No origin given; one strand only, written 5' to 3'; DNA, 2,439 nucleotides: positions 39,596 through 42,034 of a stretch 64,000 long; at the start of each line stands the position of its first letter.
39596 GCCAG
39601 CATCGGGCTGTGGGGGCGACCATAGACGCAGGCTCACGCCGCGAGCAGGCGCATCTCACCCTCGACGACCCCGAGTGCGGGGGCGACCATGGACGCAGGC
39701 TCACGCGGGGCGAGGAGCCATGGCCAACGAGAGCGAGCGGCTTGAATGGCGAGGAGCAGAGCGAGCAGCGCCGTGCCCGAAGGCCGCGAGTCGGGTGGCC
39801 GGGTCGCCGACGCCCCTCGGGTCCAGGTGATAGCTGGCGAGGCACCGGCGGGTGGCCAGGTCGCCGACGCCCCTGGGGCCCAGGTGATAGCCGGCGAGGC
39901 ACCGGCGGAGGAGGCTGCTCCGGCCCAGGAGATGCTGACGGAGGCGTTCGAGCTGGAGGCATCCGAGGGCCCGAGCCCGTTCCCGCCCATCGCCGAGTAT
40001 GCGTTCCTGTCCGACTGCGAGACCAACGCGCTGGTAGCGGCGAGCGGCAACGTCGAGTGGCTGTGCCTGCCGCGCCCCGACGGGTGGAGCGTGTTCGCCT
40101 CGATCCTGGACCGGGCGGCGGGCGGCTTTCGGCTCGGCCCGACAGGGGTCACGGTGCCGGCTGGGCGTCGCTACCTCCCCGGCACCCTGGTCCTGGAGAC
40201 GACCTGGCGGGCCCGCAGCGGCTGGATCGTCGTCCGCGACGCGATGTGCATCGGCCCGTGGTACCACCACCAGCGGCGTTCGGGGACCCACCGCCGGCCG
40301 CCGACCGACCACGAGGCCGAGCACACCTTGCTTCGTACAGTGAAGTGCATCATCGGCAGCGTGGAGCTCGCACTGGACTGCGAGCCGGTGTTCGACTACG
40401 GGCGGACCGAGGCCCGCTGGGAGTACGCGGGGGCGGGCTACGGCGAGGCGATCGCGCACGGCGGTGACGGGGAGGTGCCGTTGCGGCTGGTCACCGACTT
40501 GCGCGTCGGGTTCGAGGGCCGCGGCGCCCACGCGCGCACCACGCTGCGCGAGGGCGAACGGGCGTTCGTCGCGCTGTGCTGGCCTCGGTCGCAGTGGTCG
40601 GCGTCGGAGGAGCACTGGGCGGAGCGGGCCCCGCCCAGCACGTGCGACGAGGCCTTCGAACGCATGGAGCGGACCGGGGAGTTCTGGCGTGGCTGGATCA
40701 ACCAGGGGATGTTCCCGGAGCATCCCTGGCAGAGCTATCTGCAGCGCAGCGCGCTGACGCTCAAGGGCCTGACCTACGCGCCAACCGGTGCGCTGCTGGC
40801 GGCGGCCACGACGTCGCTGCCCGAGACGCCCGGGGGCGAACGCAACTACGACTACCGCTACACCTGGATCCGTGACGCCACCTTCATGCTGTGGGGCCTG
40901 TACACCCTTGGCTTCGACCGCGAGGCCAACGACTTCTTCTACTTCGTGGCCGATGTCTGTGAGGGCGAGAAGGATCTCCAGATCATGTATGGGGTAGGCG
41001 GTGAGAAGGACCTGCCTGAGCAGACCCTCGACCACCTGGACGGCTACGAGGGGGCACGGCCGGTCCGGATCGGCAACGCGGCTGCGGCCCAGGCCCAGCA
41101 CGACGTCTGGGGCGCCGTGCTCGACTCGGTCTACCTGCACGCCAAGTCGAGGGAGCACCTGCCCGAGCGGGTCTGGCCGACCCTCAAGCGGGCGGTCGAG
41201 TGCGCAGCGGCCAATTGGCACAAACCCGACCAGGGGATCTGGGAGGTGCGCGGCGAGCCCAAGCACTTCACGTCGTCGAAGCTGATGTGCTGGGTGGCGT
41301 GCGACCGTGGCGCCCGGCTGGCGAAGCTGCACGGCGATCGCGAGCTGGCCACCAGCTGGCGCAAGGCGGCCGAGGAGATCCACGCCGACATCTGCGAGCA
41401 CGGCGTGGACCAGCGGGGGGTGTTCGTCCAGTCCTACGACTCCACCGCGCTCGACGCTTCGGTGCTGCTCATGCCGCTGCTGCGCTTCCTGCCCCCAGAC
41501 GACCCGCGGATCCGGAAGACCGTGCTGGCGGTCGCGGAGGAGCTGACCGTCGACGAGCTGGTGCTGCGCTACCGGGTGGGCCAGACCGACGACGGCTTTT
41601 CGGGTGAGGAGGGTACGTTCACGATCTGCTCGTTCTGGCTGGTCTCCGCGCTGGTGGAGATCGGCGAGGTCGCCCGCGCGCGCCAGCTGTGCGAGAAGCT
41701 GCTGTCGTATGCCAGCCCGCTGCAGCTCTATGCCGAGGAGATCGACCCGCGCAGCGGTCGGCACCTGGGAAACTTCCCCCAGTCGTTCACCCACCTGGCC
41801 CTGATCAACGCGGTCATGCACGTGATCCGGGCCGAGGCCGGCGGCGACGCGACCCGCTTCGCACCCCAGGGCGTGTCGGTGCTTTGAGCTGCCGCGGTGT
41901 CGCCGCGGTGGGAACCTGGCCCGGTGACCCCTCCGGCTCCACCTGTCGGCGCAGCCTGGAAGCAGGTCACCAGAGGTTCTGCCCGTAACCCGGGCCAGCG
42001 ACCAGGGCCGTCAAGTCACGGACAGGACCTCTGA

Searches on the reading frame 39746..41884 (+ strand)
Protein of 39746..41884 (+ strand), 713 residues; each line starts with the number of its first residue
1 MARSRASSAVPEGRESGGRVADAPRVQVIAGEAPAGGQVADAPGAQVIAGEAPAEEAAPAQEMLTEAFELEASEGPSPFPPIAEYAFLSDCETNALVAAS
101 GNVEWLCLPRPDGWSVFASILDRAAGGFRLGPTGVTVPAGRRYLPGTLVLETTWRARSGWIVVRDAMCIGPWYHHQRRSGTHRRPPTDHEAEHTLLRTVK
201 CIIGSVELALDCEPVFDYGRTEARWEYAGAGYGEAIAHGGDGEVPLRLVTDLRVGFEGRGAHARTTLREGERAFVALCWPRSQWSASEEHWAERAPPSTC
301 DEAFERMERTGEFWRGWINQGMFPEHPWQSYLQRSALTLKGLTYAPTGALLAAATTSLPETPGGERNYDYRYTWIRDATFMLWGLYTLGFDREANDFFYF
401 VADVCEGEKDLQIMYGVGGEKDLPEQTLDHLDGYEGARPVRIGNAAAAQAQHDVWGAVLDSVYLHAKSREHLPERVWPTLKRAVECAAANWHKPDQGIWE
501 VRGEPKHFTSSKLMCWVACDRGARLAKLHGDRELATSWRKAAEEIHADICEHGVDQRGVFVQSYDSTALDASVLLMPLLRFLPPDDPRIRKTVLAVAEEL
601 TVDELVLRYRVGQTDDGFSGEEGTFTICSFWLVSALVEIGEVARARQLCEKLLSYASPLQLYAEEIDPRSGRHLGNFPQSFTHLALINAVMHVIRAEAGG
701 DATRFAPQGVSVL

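Call 54: search_protein_families(library=pfam, proteins=[window:39746-41884:+], max_evalue=0.00001)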
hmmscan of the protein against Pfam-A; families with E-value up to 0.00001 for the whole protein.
window:39746-41884:+ (713 aa): 2 families
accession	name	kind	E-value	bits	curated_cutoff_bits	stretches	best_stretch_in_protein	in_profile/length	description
PF00723.27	Glyco_hydro_15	-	5.2e-70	236.9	22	1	329-690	4-426/427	Glycosyl hydrolases family 15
PF19291.4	TREH_N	-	5.3e-14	52.4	23.1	1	80-155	13-89/211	Trehalase-like, N-terminal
